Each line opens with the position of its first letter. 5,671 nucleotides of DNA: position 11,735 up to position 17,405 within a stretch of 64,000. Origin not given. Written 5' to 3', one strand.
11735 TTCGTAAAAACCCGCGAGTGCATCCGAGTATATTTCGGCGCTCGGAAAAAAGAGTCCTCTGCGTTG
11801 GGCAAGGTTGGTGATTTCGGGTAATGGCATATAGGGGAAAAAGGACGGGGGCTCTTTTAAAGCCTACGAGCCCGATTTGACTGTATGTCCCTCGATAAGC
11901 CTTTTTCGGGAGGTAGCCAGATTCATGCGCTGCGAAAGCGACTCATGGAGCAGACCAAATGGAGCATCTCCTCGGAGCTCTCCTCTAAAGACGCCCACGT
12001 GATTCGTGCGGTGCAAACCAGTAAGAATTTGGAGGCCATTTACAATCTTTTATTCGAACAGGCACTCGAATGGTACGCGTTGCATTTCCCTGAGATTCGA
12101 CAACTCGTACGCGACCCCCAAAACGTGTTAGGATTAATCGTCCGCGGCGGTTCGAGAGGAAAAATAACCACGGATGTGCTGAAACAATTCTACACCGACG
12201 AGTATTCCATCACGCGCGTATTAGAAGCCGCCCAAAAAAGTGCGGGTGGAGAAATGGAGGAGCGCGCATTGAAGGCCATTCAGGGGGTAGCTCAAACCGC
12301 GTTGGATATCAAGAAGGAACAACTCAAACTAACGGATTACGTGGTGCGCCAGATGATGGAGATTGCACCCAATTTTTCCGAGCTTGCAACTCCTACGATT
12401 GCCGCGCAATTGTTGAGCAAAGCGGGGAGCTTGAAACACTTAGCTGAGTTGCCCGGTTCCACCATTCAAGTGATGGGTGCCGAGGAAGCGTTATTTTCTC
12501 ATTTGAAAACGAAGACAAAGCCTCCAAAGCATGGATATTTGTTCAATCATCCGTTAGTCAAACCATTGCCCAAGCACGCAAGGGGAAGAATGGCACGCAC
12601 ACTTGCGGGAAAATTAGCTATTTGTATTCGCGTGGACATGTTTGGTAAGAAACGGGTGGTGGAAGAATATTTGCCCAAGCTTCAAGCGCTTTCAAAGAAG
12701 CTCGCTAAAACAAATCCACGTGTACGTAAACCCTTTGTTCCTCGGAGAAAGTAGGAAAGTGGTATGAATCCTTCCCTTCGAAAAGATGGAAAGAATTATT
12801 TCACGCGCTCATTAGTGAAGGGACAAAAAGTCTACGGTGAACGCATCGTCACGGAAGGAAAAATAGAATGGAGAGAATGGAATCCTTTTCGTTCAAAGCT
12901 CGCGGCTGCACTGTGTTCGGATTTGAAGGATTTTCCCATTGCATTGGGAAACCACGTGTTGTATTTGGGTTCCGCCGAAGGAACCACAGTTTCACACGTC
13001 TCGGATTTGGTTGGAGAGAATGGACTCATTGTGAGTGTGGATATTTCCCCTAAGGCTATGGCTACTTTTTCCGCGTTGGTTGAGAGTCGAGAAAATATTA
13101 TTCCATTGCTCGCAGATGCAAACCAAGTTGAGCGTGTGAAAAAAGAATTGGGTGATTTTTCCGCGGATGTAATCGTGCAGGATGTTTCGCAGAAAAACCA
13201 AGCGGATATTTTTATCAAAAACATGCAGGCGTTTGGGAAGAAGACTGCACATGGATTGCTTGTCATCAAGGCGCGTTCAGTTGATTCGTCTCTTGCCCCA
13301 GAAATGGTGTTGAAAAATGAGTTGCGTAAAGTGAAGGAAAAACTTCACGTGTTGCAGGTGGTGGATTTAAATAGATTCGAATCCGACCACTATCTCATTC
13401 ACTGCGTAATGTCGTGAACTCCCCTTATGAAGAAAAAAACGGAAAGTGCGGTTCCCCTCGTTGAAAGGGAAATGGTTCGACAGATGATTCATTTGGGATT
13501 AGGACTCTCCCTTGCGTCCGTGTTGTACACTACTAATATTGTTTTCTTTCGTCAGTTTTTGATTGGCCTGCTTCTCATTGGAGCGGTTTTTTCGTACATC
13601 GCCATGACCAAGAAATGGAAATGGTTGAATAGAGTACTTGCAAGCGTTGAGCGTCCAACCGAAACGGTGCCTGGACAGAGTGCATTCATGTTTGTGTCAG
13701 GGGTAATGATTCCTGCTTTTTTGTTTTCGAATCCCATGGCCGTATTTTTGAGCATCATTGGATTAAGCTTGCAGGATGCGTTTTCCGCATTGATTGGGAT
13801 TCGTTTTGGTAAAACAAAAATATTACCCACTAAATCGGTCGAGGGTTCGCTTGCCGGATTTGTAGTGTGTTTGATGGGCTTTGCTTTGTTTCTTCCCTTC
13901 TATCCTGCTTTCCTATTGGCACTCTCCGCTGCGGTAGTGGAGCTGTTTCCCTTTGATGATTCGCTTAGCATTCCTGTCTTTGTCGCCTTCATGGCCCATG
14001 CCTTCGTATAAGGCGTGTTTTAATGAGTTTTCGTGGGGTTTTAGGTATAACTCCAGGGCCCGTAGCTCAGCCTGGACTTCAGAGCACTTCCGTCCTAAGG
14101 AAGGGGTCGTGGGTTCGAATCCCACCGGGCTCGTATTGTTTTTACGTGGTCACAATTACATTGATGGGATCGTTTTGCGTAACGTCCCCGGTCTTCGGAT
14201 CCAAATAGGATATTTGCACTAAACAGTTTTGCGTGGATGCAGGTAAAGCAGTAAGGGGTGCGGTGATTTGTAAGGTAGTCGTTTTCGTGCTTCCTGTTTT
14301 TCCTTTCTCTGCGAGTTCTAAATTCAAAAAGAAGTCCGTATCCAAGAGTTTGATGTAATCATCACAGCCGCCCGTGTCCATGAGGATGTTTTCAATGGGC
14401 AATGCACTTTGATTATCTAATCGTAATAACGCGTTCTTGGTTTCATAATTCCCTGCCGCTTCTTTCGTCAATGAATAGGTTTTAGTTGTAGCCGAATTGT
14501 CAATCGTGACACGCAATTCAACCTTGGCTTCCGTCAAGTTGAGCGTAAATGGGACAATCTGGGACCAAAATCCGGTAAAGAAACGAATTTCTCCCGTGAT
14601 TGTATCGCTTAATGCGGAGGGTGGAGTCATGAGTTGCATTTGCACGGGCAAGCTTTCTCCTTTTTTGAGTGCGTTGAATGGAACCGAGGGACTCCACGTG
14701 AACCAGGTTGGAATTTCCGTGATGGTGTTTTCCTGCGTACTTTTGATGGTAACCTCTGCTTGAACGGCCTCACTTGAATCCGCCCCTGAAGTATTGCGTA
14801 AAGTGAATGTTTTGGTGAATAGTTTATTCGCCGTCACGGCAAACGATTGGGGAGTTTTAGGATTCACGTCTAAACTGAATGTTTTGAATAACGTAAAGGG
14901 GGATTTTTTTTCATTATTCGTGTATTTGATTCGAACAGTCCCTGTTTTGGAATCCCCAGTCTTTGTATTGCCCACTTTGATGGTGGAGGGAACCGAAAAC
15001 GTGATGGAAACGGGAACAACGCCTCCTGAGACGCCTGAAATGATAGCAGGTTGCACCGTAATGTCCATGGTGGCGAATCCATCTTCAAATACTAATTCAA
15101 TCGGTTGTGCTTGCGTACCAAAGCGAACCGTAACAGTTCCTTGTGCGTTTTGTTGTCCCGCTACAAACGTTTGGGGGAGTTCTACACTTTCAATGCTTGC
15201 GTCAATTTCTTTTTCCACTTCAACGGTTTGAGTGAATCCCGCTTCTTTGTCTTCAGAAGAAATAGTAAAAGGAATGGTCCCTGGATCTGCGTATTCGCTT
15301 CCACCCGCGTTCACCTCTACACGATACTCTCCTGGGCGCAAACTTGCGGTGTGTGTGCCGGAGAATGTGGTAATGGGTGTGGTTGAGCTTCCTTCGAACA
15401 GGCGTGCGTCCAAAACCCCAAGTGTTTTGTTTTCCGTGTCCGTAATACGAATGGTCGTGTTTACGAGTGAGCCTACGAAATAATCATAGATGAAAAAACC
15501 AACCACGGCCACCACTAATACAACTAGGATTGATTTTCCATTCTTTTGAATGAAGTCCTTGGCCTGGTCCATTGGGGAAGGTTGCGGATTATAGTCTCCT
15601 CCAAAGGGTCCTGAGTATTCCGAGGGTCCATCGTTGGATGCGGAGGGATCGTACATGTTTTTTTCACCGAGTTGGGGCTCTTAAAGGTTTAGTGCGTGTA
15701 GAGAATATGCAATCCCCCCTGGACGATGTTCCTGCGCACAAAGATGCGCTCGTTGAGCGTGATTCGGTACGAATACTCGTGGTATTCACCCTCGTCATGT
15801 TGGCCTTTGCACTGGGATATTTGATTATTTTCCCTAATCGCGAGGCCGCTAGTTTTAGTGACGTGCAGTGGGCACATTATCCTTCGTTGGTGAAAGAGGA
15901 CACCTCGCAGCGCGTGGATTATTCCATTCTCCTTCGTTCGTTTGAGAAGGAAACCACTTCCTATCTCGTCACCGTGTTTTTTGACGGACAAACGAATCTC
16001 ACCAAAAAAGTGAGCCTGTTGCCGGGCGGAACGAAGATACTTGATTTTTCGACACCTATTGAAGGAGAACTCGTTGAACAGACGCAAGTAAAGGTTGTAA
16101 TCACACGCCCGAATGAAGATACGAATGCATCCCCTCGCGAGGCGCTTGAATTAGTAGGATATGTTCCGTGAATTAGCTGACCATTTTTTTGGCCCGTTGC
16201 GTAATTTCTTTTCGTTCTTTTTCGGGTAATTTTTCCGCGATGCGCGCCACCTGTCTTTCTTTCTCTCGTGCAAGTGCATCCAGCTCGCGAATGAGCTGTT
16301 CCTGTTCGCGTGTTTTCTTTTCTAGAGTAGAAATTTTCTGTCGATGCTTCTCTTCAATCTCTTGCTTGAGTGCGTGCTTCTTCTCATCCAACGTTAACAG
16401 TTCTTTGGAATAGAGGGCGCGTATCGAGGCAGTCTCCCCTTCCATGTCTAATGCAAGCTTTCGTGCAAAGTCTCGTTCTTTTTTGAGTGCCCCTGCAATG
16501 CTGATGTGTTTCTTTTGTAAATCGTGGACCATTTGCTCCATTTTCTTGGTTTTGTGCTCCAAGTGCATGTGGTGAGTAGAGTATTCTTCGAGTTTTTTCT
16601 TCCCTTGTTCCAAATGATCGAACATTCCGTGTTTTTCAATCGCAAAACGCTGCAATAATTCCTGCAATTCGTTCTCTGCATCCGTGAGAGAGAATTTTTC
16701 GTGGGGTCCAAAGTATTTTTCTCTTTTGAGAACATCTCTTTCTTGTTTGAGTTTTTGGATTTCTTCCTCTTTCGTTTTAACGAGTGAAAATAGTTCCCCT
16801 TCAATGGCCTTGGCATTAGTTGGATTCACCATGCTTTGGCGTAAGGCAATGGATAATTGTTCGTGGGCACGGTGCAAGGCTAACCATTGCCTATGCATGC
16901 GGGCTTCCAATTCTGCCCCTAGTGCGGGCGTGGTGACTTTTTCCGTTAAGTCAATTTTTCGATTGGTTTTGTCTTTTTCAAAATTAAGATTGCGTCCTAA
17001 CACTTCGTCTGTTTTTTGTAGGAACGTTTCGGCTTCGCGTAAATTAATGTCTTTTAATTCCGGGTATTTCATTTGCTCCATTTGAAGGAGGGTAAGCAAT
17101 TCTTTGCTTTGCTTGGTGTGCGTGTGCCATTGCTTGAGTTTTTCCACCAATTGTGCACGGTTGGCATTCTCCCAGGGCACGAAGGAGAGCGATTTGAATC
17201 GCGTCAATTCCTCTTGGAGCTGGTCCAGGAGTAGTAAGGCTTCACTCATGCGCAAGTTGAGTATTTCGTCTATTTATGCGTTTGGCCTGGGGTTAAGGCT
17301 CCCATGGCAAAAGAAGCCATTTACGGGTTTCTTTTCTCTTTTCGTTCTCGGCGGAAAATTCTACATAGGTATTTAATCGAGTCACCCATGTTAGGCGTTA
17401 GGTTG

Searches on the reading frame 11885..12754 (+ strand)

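Call 10: search_protein_families(library=pfam, proteins=[window:11885-12754:+], max_evalue=0.001)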
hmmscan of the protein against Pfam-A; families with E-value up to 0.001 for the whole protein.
window:11885-12754:+ (289 aa): 1 family
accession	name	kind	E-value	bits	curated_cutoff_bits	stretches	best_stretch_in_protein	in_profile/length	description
PF01798.23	Nop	-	6.7e-55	186.5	25.4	1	47-257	3-211/228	snoRNA binding domain, fibrillarin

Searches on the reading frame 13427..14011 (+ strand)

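Call 10: search_protein_families(library=pfam, proteins=[window:13427-14011:+], max_evalue=0.001)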
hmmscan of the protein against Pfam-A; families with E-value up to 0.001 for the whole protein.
window:13427-14011:+ (194 aa): 1 family
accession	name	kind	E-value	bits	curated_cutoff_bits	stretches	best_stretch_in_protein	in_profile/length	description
PF01148.25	CTP_transf_1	-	1.1e-05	25.8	24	1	23-171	55-206/264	Cytidylyltransferase family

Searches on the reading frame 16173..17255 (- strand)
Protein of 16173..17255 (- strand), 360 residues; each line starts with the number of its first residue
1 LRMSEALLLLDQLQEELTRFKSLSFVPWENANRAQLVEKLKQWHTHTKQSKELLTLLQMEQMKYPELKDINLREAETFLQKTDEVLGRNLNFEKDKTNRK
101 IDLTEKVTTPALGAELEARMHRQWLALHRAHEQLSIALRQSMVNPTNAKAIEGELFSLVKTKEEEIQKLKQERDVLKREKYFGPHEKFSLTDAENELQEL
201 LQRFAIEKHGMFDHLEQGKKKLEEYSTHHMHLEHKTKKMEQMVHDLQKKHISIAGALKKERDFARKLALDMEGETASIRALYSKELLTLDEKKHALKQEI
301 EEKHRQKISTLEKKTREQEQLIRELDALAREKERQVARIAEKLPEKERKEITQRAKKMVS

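Call 5: search_protein_families(library=pfam, proteins=[window:16173-17255:-], max_evalue=1)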
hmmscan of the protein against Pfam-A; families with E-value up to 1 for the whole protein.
window:16173-17255:- (360 aa): 2 families
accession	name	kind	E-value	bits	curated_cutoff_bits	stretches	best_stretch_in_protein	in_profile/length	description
PF01655.23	Ribosomal_L32e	-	0.017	15.8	25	1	322-358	66-102/108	Ribosomal protein L32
PF21347.3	DUF3108_like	-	0.09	13.1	27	1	51-111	82-146/199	DUF3108-like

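Call 20: search_protein_families(library=ncbifam, proteins=[window:16173-17255:-], max_evalue=1)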
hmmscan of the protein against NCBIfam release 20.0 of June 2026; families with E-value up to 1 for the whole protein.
window:16173-17255:- (360 aa): 2 families
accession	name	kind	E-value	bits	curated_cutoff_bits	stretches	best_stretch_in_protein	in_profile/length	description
TIGR02109.1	PQQ_syn_pqqE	equivalog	0.0074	15.3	381.35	1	25-141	59-175/358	pyrroloquinoline quinone biosynthesis protein PqqE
NF001068.0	PRK00118.1-4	equivalog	0.1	13.2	125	1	196-248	37-88/113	putative DNA-binding protein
